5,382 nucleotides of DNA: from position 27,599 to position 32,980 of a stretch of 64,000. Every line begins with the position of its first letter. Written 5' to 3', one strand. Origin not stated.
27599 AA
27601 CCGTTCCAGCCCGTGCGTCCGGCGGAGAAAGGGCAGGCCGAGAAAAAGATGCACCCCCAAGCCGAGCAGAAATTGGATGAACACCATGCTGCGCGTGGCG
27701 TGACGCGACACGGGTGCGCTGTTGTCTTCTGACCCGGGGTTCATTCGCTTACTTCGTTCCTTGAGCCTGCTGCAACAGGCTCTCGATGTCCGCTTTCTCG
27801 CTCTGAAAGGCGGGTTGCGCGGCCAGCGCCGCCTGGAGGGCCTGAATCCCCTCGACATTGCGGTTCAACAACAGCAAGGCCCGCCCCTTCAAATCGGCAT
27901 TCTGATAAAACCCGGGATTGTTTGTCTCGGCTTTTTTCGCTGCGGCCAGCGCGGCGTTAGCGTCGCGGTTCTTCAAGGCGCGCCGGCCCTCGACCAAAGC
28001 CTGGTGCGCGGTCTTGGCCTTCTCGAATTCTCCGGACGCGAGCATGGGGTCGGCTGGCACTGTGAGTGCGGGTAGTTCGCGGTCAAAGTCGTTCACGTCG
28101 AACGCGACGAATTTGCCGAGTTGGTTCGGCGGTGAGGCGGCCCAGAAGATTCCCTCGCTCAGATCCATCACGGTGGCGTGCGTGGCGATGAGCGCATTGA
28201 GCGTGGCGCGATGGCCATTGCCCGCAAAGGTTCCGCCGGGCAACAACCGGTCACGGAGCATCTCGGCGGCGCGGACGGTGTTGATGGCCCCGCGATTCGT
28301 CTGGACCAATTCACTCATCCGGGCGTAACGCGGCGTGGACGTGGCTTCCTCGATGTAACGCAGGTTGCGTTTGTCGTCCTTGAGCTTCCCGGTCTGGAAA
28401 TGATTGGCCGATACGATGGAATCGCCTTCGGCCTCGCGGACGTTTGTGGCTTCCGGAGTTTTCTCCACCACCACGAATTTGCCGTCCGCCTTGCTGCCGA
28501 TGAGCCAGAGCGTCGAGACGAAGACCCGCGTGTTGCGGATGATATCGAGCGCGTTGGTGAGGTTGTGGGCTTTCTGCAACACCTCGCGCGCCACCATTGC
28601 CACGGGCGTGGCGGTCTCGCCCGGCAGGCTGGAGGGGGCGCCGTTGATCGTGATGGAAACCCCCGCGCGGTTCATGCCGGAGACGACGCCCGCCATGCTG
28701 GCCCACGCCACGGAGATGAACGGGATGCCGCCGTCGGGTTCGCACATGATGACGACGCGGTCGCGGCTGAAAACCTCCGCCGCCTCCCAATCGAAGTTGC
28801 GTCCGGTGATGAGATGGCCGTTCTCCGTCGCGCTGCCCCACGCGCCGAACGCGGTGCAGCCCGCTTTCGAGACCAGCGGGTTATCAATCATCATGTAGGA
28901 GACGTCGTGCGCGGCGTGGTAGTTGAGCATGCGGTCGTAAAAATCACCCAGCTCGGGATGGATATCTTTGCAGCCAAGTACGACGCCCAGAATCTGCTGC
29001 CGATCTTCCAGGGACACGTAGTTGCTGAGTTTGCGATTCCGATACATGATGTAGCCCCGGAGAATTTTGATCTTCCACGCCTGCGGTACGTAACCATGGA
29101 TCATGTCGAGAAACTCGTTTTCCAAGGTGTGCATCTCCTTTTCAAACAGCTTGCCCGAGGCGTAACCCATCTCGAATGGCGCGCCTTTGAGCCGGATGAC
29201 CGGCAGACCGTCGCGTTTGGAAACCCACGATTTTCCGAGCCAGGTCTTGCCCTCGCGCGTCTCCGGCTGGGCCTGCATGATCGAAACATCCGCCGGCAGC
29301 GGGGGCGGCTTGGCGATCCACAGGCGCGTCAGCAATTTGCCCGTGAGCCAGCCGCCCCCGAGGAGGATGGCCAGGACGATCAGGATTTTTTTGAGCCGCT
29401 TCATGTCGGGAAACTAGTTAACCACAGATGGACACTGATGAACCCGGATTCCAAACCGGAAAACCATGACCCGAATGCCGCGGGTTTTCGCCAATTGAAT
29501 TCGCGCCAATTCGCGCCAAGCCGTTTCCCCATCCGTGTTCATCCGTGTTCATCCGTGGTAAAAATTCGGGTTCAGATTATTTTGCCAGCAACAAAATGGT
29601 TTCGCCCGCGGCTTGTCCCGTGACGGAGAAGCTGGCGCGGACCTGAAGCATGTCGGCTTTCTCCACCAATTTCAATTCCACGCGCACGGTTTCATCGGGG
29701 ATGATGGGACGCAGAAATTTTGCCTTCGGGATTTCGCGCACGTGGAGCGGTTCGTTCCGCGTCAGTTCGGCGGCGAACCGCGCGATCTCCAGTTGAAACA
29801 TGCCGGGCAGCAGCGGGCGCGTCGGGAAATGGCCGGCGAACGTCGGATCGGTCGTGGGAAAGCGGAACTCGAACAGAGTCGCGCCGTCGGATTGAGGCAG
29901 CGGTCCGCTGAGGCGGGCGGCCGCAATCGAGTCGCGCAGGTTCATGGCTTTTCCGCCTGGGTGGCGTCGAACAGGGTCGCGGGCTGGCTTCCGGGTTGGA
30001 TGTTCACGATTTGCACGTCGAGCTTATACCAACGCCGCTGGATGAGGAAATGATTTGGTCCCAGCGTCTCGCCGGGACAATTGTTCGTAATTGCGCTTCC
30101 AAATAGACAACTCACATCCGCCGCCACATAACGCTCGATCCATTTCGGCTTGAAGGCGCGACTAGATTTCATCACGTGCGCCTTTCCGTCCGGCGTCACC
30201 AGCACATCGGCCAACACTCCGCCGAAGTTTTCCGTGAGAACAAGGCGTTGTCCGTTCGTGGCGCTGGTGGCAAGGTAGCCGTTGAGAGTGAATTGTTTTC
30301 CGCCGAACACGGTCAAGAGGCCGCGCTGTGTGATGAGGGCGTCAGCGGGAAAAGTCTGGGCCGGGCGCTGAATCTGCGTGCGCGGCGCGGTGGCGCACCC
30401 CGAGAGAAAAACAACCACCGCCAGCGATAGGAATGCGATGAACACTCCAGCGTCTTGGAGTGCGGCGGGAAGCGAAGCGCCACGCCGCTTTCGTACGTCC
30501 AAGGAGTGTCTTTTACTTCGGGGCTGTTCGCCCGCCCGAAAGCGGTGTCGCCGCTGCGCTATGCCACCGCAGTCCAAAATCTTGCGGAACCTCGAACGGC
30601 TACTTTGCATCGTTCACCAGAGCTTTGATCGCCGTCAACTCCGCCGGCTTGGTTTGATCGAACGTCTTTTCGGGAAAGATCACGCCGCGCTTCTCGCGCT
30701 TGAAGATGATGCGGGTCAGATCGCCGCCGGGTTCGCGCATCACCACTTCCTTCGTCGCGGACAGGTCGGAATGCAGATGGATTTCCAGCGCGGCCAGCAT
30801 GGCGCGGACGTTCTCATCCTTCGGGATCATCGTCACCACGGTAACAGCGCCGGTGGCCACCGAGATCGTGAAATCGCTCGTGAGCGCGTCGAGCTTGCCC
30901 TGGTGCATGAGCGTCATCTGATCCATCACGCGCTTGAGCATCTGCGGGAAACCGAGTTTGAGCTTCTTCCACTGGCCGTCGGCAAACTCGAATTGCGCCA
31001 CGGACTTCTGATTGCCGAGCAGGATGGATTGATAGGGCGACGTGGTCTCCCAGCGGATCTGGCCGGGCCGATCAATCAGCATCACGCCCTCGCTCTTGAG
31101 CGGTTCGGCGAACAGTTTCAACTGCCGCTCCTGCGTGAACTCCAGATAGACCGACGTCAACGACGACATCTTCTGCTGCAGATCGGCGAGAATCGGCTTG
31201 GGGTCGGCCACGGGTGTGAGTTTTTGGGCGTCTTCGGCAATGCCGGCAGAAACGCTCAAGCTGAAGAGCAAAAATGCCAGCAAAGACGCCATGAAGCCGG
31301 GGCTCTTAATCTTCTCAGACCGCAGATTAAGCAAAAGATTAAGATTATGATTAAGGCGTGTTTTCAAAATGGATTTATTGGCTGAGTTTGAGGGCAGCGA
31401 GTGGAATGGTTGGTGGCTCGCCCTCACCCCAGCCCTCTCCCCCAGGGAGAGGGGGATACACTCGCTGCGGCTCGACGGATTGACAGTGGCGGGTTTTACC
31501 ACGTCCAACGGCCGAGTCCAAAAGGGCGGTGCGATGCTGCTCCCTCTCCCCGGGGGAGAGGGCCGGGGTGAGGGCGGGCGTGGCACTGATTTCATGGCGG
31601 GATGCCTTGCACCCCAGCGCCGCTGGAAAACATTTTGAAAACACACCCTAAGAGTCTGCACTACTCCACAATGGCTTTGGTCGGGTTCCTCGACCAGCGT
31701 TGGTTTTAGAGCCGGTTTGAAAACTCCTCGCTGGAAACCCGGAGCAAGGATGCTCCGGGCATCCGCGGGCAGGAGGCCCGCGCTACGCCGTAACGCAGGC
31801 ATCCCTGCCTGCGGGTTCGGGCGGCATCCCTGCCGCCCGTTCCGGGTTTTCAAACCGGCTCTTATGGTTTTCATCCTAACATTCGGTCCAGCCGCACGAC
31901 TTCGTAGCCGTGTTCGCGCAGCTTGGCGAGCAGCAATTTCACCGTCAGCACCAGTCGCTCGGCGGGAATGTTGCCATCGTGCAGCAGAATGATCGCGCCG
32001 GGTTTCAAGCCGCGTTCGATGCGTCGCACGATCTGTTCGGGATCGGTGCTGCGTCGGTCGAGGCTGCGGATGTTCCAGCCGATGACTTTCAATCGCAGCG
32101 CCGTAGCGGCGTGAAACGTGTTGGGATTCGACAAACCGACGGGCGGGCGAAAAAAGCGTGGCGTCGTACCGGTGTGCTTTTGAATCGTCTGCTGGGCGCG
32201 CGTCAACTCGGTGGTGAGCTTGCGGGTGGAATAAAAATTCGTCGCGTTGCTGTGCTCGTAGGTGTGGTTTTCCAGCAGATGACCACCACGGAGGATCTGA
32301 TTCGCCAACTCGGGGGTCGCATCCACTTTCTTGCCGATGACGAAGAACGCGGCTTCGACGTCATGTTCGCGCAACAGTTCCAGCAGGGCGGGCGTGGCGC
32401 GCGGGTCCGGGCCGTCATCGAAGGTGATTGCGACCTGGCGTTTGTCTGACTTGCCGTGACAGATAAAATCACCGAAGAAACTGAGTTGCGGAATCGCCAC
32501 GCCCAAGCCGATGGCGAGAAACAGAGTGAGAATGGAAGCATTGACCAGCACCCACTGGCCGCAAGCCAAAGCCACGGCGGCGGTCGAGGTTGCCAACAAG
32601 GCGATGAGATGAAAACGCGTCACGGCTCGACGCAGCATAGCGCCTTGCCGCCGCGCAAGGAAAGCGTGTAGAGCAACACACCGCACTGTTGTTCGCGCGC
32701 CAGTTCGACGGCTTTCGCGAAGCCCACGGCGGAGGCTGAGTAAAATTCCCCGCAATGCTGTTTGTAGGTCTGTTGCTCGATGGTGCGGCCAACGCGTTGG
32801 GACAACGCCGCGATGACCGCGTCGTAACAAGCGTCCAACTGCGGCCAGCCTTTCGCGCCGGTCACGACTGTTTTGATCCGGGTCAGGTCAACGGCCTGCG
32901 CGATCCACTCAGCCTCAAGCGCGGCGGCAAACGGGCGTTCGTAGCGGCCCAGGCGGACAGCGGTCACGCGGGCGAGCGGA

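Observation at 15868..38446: Convergent 22.6-kb aryl-polyene/xanthomonadin-type type II FAS/PKS lipid cluster with atypical gene content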

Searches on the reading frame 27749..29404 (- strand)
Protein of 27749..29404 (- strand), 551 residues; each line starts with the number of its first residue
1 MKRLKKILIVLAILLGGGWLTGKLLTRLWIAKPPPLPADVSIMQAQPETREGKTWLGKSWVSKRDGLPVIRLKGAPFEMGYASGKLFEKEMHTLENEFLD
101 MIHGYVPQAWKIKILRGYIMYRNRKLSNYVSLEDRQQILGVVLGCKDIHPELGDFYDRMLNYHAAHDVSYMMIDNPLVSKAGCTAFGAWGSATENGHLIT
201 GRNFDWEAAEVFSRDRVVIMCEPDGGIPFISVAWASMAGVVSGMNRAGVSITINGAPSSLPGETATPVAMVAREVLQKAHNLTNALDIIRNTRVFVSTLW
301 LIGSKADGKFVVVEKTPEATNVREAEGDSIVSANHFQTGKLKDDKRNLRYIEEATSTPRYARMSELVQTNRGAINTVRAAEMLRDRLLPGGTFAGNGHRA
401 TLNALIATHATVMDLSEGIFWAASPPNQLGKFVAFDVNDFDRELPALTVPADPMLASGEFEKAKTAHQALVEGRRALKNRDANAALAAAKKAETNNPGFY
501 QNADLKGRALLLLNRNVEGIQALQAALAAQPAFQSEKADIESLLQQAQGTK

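Call 6: search_protein_families(library=pfam, proteins=[window:27749-29404:-], max_evalue=0.01)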
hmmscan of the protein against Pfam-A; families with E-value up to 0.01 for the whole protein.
window:27749-29404:- (551 aa): 1 family
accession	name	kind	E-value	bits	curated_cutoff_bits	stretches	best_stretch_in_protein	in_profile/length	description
PF03417.21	AAT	-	2.5e-19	70.3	23.2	1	193-387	3-185/225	Acyl-coenzyme A:6-aminopenicillanic acid acyl-transferase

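Call 61: search_solved_structures(query=window:27749-29404:-, max_evalue=0.01)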
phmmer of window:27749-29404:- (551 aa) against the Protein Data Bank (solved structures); distinct sequences matched with E-value up to 0.01: 1.
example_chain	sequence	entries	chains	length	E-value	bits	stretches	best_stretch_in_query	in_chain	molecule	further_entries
6dy3_B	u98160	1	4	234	8.4e-05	24.6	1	188-352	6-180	N-acylethanolamine-hydrolyzing acid amidase beta-subunit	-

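Call 76: search_protein_families(library=ncbifam, proteins=[window:27749-29404:-], max_evalue=0.00001)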
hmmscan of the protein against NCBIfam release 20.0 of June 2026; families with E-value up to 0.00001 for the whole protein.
window:27749-29404:- (551 aa): 1 family
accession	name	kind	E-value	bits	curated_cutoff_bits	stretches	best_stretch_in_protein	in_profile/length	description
NF040521.1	C45_proenzyme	subfamily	7.4e-54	183.2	85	1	73-418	1-311/313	C45 family autoproteolytic acyltransferase/hydrolase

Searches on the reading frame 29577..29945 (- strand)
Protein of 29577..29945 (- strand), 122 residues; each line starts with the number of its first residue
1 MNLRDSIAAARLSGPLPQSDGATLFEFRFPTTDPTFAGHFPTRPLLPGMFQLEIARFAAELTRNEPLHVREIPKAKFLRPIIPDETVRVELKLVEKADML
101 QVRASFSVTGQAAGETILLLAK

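Call 4: search_protein_families(library=pfam, proteins=[window:29577-29945:-], max_evalue=0.01)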
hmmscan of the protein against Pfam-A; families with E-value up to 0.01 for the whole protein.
window:29577-29945:- (122 aa): 3 families
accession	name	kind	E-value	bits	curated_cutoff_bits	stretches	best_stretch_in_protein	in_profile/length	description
PF22818.2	ApeI-like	-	9.5e-07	29.5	28.5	1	35-103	28-96/119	ApeI dehydratase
PF07977.19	FabA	-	1.6e-05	25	23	1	33-112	37-133/138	FabA-like domain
PF21089.3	PKS_DH_N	-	4.2e-05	23.9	27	1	20-108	13-100/103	Polyketide synthase dehydratase domain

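Call 8: search_protein_families(library=ncbifam, proteins=[window:29577-29945:-], max_evalue=0.001)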
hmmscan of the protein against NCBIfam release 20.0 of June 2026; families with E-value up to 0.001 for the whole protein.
window:29577-29945:- (122 aa): 3 families
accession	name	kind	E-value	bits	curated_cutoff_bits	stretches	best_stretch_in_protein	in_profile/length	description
NF000582.1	PRK00006.1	equivalog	4.2e-09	36.5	113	1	32-119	39-134/137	3-hydroxyacyl-ACP dehydratase FabZ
TIGR01750.1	fabZ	equivalog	1e-08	35.1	155.15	1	33-119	41-138/141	3-hydroxyacyl-ACP dehydratase FabZ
NF009667.0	PRK13188.1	equivalog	1.1e-07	31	465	1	33-118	360-455/464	bifunctional UDP-3-O-[3-hydroxymyristoyl] N-acetylglucosamine deacetylase/3-hydroxyacyl-ACP dehydratase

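Call 27: search_solved_structures(query=window:29577-29945:-, max_evalue=1)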
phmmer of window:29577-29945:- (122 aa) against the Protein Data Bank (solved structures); distinct sequences matched with E-value up to 1: 25.
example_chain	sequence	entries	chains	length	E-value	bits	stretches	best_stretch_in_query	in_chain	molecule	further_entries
6qsr_A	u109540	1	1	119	7.6e-07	32.6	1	27-116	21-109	AMP-dependent synthetase and ligase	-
4i83_A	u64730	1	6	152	5.5e-06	29.8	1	31-122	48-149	3-hydroxyacyl-[acyl-carrier-protein] dehydratase FabZ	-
4zw0_A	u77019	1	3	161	1.7e-05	28.2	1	31-104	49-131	3-hydroxyacyl-[acyl-carrier-protein] dehydratase FabZ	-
5bux_A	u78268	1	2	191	1.9e-05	28.1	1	32-98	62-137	3-hydroxyacyl-[acyl-carrier-protein] dehydratase FabZ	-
5buw_A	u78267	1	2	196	1.9e-05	28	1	32-98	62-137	3-hydroxyacyl-[acyl-carrier-protein] dehydratase FabZ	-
2okh_A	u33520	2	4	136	3.5e-05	27.2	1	29-118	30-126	Beta-hydroxyacyl-ACP dehydratase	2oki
3esi_A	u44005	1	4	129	3.5e-05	27.2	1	35-101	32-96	uncharacterized protein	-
1zhg_A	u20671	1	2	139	3.7e-05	27.1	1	29-118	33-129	beta hydroxyacyl-acyl carrier protein dehydratase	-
1z6b_A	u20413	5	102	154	5e-05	26.7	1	29-118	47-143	fatty acid synthesis protein | Beta-hydroxyacyl-ACP dehydratase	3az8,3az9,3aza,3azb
6n3p_A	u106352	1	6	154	5.5e-05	26.6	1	31-94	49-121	3-hydroxyacyl-[acyl-carrier-protein] dehydratase FabZ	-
3b7j_A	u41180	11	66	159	0.00014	25.3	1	32-116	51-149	(3R)-hydroxymyristoyl-acyl carrier protein dehydratase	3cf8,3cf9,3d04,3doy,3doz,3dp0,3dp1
2gll_A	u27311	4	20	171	0.00018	24.9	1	32-116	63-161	(3R)-hydroxymyristoyl-acyl carrier protein dehydratase | 3-hydroxyacyl-[acyl-carrier-protein] dehydratase FabZ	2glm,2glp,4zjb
6ihc_A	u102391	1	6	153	0.0004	23.8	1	32-116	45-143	3-hydroxyacyl-[acyl-carrier-protein] dehydratase FabZ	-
4h4g_A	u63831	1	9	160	0.00057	23.3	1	31-65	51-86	(3R)-hydroxymyristoyl-[acyl-carrier-protein] dehydratase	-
2glv_A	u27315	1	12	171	0.0006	23.2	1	32-116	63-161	(3R)-hydroxymyristoyl-acyl carrier protein dehydratase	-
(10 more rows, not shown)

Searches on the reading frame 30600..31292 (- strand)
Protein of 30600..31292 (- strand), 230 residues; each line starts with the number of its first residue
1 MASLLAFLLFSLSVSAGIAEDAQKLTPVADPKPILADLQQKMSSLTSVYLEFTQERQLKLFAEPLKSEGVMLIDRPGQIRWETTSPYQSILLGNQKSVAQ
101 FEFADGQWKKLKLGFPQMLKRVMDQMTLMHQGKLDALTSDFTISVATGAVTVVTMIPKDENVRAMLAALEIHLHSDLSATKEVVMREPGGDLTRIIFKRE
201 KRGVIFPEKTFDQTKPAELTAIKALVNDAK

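Call 76: search_protein_families(library=ncbifam, proteins=[window:30600-31292:-], max_evalue=0.00001)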
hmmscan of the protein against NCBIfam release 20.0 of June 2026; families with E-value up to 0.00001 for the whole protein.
window:30600-31292:- (230 aa): 2 families
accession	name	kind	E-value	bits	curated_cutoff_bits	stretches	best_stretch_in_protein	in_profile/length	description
NF053544.1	LolA2_flexi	equivalog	8.3e-25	87.4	125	1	7-212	5-207/208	flexirubin biosynthesis/transport protein LolA2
TIGR00547.2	lolA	equivalog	2.3e-14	53.3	112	1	35-220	21-198/202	outer membrane lipoprotein periplasmic chaperone LolA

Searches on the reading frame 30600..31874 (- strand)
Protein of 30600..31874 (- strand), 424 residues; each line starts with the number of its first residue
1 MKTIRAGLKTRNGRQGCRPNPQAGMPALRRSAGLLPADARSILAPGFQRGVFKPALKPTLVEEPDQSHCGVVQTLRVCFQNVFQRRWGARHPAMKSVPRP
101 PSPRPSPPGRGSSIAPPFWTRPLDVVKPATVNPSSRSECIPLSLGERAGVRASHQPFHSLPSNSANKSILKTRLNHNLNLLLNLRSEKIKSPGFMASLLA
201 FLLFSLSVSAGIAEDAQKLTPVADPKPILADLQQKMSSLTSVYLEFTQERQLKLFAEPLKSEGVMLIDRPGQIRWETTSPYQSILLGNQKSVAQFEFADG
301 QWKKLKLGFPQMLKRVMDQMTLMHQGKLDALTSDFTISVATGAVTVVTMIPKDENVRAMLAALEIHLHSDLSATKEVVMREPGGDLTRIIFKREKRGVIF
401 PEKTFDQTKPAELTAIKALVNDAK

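Call 4: search_protein_families(library=pfam, proteins=[window:30600-31874:-], max_evalue=0.01)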
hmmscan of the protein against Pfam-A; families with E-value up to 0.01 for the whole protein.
window:30600-31874:- (424 aa): 1 family
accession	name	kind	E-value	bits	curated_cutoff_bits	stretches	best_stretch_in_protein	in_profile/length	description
PF03548.22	LolA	-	2.3e-13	50.6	23.6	1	239-406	3-163/165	Outer membrane lipoprotein carrier protein LolA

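Call 8: search_protein_families(library=ncbifam, proteins=[window:30600-31874:-], max_evalue=0.001)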
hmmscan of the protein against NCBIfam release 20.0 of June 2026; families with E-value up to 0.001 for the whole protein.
window:30600-31874:- (424 aa): 2 families
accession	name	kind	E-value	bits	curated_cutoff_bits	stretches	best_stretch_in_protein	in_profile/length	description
NF053544.1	LolA2_flexi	equivalog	4.9e-24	84.9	125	1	201-406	5-207/208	flexirubin biosynthesis/transport protein LolA2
TIGR00547.2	lolA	equivalog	1.5e-13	50.7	112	1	229-414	21-198/202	outer membrane lipoprotein periplasmic chaperone LolA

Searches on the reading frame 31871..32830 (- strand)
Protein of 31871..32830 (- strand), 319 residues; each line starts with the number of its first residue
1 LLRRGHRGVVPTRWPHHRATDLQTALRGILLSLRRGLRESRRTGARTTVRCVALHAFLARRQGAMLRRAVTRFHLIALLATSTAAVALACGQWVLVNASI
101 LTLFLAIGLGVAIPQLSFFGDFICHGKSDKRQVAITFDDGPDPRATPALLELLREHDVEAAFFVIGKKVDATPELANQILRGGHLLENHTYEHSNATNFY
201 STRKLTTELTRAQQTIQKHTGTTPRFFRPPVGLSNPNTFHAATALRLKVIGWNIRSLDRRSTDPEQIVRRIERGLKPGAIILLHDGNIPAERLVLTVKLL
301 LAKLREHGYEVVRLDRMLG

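Call 4: search_protein_families(library=pfam, proteins=[window:31871-32830:-], max_evalue=0.01)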
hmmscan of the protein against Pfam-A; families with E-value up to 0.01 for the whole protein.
window:31871-32830:- (319 aa): 1 family
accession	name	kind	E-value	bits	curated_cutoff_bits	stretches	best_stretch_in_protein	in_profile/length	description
PF01522.26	Polysacc_deac_1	-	2.4e-34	118.4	23.1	1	126-249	2-123/124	Polysaccharide deacetylase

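Call 8: search_protein_families(library=ncbifam, proteins=[window:31871-32830:-], max_evalue=0.001)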
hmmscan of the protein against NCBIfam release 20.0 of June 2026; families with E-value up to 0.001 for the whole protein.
window:31871-32830:- (319 aa): 8 families
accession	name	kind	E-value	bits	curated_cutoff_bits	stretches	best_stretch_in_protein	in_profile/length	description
TIGR02764.1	spore_ybaN_pdaB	equivalog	3.5e-44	150.9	237.4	1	127-318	2-191/191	polysaccharide deacetylase family sporulation protein PdaB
TIGR04243.1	nodulat_NodB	equivalog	3.8e-38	131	240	1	131-292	2-163/197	chitooligosaccharide deacetylase NodB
NF045821.1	PgAcgDacpgdA1_Bac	equivalog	9.4e-33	113.3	400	1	126-317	83-274/282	peptidoglycan-N-acetylglucosamine deacetylase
TIGR02873.1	spore_ylxY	hypoth_equivalog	9.2e-30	103.8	391.5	1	123-317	77-266/268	probable sporulation protein, polysaccharide deacetylase family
TIGR02884.1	spore_pdaA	equivalog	2e-28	99.6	298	1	125-317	31-223/224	delta-lactam-biosynthetic de-N-acetylase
NF045820.1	PgAcgDacpgdA_Strep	equivalog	3.3e-27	95.4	800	1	127-318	264-448/463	peptidoglycan-N-acetylglucosamine deacetylase PgdA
NF045822.1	PgAcgDacpgdA2_Bac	equivalog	1.2e-20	74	400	1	130-311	68-255/274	peptidoglycan-N-acetylglucosamine deacetylase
TIGR03006.1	pepcterm_polyde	equivalog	2.3e-10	40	276.2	1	145-230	35-119/272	XrtA system polysaccharide deacetylase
